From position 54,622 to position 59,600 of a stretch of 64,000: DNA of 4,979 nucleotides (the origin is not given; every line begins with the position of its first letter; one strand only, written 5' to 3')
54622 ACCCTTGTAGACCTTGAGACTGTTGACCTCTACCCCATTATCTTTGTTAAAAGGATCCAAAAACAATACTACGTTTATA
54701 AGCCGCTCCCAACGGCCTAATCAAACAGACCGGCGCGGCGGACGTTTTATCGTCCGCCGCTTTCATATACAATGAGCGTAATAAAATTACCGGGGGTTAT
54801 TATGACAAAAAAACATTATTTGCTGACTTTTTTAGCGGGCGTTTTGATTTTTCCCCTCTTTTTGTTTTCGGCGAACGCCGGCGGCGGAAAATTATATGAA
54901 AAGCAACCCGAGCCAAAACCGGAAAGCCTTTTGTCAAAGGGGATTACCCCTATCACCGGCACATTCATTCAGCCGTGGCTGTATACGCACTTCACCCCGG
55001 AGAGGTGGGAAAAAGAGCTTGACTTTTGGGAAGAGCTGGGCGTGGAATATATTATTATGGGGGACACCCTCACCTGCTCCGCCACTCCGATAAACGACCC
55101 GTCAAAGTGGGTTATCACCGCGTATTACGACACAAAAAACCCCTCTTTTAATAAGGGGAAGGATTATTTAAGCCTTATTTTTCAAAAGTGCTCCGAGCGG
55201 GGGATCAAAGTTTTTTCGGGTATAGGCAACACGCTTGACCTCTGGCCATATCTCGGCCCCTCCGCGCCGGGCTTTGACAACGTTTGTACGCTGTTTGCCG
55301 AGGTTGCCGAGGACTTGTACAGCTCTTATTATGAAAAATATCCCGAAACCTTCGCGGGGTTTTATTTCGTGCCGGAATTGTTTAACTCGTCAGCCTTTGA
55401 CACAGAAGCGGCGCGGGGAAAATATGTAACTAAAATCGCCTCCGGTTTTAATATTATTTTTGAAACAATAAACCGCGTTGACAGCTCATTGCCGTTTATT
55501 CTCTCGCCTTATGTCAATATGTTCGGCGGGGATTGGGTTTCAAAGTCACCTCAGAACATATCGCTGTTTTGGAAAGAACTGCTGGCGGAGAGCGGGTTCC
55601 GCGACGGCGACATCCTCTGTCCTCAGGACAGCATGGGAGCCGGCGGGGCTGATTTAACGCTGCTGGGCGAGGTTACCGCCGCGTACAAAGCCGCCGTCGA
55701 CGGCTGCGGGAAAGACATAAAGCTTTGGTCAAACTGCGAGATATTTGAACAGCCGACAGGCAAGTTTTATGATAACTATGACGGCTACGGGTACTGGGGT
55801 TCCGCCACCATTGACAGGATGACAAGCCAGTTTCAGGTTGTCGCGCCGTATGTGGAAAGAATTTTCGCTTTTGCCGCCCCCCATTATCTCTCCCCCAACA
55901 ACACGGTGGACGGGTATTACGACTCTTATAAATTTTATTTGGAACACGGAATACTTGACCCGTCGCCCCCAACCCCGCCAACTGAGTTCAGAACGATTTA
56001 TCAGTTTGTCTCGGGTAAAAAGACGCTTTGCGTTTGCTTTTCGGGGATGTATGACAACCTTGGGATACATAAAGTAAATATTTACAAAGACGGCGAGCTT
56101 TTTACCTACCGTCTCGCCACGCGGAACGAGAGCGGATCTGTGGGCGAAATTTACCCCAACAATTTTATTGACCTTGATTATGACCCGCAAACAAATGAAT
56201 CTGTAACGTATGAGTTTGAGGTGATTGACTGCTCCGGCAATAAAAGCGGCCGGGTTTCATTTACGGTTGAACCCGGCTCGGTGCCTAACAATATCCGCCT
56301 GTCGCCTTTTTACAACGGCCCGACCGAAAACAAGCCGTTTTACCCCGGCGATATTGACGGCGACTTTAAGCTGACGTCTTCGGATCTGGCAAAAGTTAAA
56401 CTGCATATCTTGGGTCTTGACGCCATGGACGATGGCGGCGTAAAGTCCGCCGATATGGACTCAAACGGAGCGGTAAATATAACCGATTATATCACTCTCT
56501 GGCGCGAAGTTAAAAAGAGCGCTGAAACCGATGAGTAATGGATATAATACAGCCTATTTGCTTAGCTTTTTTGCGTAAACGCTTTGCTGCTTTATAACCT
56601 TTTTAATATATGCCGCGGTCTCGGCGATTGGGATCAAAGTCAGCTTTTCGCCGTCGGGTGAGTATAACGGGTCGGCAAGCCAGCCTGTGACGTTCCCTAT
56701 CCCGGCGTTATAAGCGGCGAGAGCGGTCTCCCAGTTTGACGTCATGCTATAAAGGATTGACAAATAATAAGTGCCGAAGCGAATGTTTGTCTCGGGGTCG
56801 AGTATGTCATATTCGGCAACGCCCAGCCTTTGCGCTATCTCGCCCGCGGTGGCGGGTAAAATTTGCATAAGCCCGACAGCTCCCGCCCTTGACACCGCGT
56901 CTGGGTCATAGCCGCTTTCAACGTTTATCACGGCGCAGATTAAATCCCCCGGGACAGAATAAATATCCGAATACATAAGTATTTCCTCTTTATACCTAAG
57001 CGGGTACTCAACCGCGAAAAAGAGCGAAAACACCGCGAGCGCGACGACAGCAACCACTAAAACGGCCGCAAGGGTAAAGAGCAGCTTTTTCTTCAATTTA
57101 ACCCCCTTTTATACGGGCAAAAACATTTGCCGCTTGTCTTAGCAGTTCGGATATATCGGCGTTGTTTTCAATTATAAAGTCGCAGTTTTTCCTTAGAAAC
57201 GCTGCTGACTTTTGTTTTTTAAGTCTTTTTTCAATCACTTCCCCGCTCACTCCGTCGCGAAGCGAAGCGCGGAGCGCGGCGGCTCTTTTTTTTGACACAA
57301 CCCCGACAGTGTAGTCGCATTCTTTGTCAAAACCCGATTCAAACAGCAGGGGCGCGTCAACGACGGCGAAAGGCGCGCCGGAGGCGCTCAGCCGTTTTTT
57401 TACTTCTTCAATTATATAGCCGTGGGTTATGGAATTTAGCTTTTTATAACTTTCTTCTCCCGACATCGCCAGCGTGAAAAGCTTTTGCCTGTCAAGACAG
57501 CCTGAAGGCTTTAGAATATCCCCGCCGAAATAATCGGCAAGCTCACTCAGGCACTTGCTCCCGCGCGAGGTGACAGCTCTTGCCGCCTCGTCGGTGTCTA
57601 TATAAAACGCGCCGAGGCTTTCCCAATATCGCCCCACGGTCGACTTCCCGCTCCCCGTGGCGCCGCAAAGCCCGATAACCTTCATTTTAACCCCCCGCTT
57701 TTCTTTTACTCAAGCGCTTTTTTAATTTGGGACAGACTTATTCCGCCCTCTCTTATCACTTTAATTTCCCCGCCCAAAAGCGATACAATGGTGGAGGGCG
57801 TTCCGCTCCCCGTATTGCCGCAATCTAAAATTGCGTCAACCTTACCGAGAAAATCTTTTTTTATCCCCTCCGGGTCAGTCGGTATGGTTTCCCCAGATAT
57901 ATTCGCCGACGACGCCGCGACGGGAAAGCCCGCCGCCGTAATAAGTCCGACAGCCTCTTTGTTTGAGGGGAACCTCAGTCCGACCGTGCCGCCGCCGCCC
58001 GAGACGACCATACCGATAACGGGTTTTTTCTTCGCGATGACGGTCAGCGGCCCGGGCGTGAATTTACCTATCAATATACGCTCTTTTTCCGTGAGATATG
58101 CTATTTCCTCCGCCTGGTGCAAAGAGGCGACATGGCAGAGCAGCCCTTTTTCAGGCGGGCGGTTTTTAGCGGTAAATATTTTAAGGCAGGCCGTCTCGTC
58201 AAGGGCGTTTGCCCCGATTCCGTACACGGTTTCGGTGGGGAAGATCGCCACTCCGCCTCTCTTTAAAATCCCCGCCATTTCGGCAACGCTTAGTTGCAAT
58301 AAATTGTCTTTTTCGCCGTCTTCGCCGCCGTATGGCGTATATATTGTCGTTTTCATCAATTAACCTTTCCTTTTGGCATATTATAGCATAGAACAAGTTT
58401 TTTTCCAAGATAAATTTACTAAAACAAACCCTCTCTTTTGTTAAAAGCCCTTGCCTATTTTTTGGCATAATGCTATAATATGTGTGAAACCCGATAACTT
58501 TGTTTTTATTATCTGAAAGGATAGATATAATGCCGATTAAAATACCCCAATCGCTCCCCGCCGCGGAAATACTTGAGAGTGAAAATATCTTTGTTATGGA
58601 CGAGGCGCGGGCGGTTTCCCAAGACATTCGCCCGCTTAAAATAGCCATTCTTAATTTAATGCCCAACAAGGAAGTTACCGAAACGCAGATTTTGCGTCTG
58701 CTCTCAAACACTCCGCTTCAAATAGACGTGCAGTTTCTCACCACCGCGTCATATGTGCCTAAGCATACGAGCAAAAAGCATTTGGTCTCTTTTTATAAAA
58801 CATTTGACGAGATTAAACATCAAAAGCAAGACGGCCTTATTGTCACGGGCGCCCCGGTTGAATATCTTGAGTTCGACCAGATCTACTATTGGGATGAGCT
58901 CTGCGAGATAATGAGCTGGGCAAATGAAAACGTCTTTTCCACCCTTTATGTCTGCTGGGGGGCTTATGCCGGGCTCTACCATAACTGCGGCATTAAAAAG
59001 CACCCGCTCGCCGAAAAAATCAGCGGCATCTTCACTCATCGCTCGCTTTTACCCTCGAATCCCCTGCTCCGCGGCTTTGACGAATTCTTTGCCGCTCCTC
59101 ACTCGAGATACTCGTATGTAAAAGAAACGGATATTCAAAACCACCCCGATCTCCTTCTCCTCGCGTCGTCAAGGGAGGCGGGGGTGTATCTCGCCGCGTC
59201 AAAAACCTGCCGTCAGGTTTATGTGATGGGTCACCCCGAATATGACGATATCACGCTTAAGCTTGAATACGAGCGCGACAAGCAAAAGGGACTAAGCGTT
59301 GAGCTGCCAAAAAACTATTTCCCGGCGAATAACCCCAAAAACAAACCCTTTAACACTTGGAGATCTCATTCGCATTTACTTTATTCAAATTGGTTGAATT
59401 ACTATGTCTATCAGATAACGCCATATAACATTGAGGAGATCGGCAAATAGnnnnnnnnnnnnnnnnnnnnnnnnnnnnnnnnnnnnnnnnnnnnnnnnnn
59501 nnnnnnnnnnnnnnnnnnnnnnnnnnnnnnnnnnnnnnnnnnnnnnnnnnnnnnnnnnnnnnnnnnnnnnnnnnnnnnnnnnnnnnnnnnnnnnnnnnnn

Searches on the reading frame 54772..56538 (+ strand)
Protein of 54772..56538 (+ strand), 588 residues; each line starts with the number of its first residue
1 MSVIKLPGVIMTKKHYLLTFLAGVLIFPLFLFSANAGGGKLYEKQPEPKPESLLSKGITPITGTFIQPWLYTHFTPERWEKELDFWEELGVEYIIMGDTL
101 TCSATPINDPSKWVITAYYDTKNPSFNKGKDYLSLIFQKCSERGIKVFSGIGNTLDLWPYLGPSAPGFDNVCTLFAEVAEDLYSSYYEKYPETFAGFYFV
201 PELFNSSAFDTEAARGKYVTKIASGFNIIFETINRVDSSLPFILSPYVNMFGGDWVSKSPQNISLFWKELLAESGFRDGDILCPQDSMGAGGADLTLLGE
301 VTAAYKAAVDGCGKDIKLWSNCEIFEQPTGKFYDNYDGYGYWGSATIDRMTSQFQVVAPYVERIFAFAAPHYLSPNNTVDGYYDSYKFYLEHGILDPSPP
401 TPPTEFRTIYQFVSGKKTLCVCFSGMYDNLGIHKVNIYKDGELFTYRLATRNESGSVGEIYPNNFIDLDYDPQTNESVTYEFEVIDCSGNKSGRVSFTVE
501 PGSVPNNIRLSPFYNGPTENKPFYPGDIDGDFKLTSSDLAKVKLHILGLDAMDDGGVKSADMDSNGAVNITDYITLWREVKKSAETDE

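Call 5: search_protein_families(library=pfam, proteins=[window:54772-56538:+], max_evalue=0.01)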
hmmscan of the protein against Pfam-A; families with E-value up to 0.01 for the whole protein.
window:54772-56538:+ (588 aa): 2 families
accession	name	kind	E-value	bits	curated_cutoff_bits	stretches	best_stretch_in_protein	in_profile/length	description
PF14488.12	DUF4434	-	2e-27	96.9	30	1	61-377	1-281/283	Domain of unknown function (DUF4434)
PF00404.24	Dockerin_1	-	3.6e-07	30.7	22.9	1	525-578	1-54/57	Dockerin type I domain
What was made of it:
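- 54772..56538 (+): Cassette 2: secreted DUF4434 protein with a type I dockerin. Pfam DUF4434 2e-27 and Dockerin_1 4e-7 (call 5).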

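Call 23: search_protein_families(library=ncbifam, proteins=[window:54772-56538:+], max_evalue=0.01)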
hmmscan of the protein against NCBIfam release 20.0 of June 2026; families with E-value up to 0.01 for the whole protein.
window:54772-56538:+ (588 aa): 1 family
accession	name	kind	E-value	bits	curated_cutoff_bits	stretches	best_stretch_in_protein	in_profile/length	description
NF049990.1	CellobisidaseCelK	equivalog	2.2e-05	22.8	1700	1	523-582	827-884/889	cellulose 1,4-beta-cellobiosidase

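Call 43: search_solved_structures(query=window:54772-56538:+, max_evalue=1)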
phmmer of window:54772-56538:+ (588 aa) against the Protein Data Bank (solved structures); distinct sequences matched with E-value up to 1: 89 (the best 60 are shown).
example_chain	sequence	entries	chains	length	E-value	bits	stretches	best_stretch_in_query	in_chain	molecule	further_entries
1ohz_B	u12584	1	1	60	4.1e-05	25.5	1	526-579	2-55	ENDO-1,4-BETA-XYLANASE Y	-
8x39_A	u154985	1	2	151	9.5e-05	24.3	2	526-576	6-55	Serine protease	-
8x3a_A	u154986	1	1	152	9.8e-05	24.2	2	526-576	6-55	Serine protease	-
2ccl_B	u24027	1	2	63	0.00012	23.9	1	526-579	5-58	ENDO-1,4-BETA-XYLANASE Y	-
2yik_A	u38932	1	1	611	0.0021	19.8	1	492-578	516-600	ENDOGLUCANASE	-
5nrm_B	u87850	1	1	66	0.014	17.2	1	525-575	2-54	DocCel5: Type I dockerin repeat domain from A. cellulolyticus family 5 endoglucanase WP_01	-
1y6w_A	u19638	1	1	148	0.03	16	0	523-587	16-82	Calmodulin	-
4uyp_B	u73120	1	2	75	0.033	15.9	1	523-575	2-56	Cellulosomal scaffoldin adaptor protein B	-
1ahr_A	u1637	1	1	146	0.06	15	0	523-585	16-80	CALMODULIN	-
8zlw_N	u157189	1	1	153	0.089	14.5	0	523-586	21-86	Calmodulin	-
1mxe_A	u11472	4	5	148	0.092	14.4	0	523-586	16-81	Calmodulin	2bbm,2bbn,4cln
2bkh_B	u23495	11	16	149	0.096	14.3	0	523-586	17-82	CALMODULIN | AT15141p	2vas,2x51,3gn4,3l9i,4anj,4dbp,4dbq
2lv6_A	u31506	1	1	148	0.097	14.3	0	523-586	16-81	Calmodulin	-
1ooj_A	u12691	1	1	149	0.098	14.3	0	523-586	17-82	Calmodulin CMD-1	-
4fl4_A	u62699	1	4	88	0.11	14.1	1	524-579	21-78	Glycoside hydrolase family 9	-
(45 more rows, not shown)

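Call 88: find_homologous_proteins(query=window:54772-56538:+)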
Query window:54772-56538:+ (588 aa): 85 proteins with E <= 0.001 among 8000 candidates.
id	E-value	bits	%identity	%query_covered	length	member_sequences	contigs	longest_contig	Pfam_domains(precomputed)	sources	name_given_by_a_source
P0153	0.0e+0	1328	98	98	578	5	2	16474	PF00404.25,PF14488.13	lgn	-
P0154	4.0e-226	770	66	80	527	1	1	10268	PF14488.13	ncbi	-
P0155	1.8e-215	735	62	85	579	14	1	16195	PF14488.13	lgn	-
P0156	2.9e-214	731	63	85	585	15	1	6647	PF14488.13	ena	-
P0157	4.5e-214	731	60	90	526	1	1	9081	PF14488.13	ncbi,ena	-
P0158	7.9e-213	726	64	80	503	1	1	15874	PF14488.13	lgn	-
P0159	8.1e-207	707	63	80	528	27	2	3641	PF14488.13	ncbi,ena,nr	ncbi:MAG: DUF4434 domain-containing protein [Clostridia bacterium]|nr:DUF4434 domain-containing prot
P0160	7.3e-203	694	60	86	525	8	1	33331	PF14488.13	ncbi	-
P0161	5.9e-200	684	63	78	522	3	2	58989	PF14488.13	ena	-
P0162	1.2e-192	660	60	80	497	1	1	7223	PF14488.13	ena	-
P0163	3.4e-180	619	56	81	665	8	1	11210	PF14488.13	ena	-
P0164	1.0e-176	607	55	80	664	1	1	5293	PF14488.13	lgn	-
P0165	3.8e-175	602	54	84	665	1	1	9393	PF14488.13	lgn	-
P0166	5.3e-175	602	55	82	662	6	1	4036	PF14488.13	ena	-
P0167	7.7e-175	601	57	81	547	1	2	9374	PF14488.13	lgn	-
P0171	2.0e-166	573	53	81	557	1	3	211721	PF14488.13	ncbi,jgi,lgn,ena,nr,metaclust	ncbi:MAG: hypothetical protein A2Y17_12525 [Clostridiales bacterium GWF2_38_85]|nr:MAG: hypothetical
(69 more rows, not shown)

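Call 91: search_solved_structures(query=A6, max_evalue=1)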
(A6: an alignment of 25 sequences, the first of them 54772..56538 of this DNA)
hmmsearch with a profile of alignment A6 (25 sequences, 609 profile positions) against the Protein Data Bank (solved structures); distinct sequences matched with E-value up to 1: 5.
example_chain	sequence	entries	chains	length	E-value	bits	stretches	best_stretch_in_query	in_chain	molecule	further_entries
4h41_A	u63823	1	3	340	2.5e-09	39.3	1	39-375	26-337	putative alpha-L-fucosidase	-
1k85_A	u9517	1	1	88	0.0054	18.4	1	383-477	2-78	CHITINASE A1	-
9x91_A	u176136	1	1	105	0.079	14.5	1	417-475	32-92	Inhibitor of Type II CRISPR-Cas system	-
4wtp_A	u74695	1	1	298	0.34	12.4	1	315-355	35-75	beta-1,3-glucanosyltransferase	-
4wtr_A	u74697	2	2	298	0.35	12.4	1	315-355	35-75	beta-1,3-glucanosyltransferase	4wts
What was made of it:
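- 54772..56538 (+): The family profile matches PDB 4h41, deposited as 'putative alpha-L-fucosidase', at 2.5e-9 (call 91).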

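Call 104: find_encoding_contigs(protein=P0161, flank=8000, max_places=1)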
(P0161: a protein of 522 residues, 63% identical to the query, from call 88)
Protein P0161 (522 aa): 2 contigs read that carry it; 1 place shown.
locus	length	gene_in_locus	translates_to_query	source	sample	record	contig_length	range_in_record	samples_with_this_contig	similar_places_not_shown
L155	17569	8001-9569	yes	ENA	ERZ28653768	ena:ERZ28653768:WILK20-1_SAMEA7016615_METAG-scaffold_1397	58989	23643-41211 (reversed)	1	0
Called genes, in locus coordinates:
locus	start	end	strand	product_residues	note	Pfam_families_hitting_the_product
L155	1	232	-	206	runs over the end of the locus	PF12822:ECF_trnsprt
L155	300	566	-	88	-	PF04026:SpoVG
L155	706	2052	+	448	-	PF01225:Mur_ligase, PF08245:Mur_ligase_M, PF02875:Mur_ligase_C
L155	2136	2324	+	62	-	PF00830:Ribosomal_L28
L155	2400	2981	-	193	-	PF13302:Acetyltransf_3, PF13420:Acetyltransf_4, PF00583:Acetyltransf_1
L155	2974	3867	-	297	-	PF01145:Band_7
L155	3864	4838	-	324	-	PF01145:Band_7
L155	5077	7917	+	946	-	-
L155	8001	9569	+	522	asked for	PF14488:DUF4434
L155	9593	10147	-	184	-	PF01464:SLT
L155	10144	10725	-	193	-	PF01121:CoaE, PF13238:AAA_18 (faint)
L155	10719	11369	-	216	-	PF01300:Sua5_yciO_yrdC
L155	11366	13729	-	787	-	PF00488:MutS_V, PF20297:MSSS, PF01713:Smr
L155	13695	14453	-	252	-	PF11967:RecO_N, PF02565:RecO_C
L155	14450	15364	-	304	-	PF03193:RsgA_GTPase (faint), PF00350:Dynamin_N (faint), PF01926:MMR_HSR1, PF02421:FeoB_N, PF04548:AIG1 (weak), PF10662:PduV-EutP (weak), PF00009:GTP_EFTU, PF07650:KH_2, +1 more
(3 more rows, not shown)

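Call 105: find_encoding_contigs(protein=P0171, flank=8000, max_places=1)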
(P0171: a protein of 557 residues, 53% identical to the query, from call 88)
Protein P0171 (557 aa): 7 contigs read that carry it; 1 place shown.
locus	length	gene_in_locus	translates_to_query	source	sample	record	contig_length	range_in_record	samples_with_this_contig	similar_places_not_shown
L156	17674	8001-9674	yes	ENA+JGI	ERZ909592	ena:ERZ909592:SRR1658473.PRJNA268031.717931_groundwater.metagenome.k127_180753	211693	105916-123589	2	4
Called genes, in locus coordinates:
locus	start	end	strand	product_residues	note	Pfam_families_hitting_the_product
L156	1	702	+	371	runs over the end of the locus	PF13793:Pribosyltran_N, PF00156:Pribosyltran, PF14572:Pribosyl_synth (weak)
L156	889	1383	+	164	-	PF04542:Sigma70_r2, PF08281:Sigma70_r4_2, PF04545:Sigma70_r4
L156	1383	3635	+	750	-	PF09826:Beta_propel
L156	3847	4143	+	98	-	PF01250:Ribosomal_S6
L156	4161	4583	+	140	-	PF00436:SSB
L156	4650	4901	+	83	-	PF01084:Ribosomal_S18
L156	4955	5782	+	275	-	PF13187:Fer4_9 (faint), PF13534:Fer4_17 (faint), PF13484:Fer4_16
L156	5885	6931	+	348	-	PF03786:UxuA, PF01261:AP_endonuc_2 (faint)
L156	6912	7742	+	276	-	PF00398:RrnaAD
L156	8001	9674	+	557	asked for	PF14488:DUF4434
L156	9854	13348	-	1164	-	PF02638:GHL10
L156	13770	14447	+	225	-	PF00072:Response_reg, PF00486:Trans_reg_C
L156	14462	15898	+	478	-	PF00512:HisKA, PF02518:HATPase_c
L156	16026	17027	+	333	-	PF01695:IstB_IS21 (faint), PF02562:PhoH, PF13604:AAA_30 (weak), PF13245:AAA_19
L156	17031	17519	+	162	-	PF02130:YbeY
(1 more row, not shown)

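Call 106: find_encoding_contigs(protein=P0160, flank=8000, max_places=1)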
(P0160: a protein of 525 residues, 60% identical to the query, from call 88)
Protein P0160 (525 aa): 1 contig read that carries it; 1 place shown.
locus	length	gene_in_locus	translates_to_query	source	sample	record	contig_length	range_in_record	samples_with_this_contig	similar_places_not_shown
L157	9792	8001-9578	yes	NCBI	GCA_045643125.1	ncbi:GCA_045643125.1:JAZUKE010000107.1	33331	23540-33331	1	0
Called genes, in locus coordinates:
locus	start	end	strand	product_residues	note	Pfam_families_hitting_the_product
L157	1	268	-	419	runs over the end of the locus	PF01018:GTP1_OBG, PF02421:FeoB_N, PF01926:MMR_HSR1, PF09269:DUF1967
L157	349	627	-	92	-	PF01016:Ribosomal_L27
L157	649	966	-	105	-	PF04327:Peptidase_Prp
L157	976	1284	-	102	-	PF00829:Ribosomal_L21p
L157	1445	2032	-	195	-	PF12822:ECF_trnsprt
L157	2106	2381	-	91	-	PF04026:SpoVG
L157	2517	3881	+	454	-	PF01225:Mur_ligase, PF08245:Mur_ligase_M, PF02875:Mur_ligase_C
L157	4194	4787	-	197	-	PF13302:Acetyltransf_3, PF13420:Acetyltransf_4 (weak), PF00583:Acetyltransf_1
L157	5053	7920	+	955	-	-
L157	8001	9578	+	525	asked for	PF14488:DUF4434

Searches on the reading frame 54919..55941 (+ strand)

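Call 80: search_protein_families(library=pfam, proteins=[window:54919-55941:+], max_evalue=10)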
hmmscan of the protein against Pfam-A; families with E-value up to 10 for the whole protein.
window:54919-55941:+ (341 aa): 1 family
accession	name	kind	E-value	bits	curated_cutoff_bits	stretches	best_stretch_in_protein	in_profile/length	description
PF14488.12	DUF4434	-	4.1e-28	99.2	30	1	12-328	1-281/283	Domain of unknown function (DUF4434)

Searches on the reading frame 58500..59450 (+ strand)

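Call 9: search_protein_families(library=pfam, proteins=[window:58500-59450:+], max_evalue=0.001)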
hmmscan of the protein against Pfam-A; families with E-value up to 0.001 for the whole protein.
window:58500-59450:+ (316 aa): 1 family
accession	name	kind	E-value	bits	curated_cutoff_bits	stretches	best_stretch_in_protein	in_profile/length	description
PF04204.22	HTS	-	4.1e-135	450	27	1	12-309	1-298/298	Homoserine O-succinyltransferase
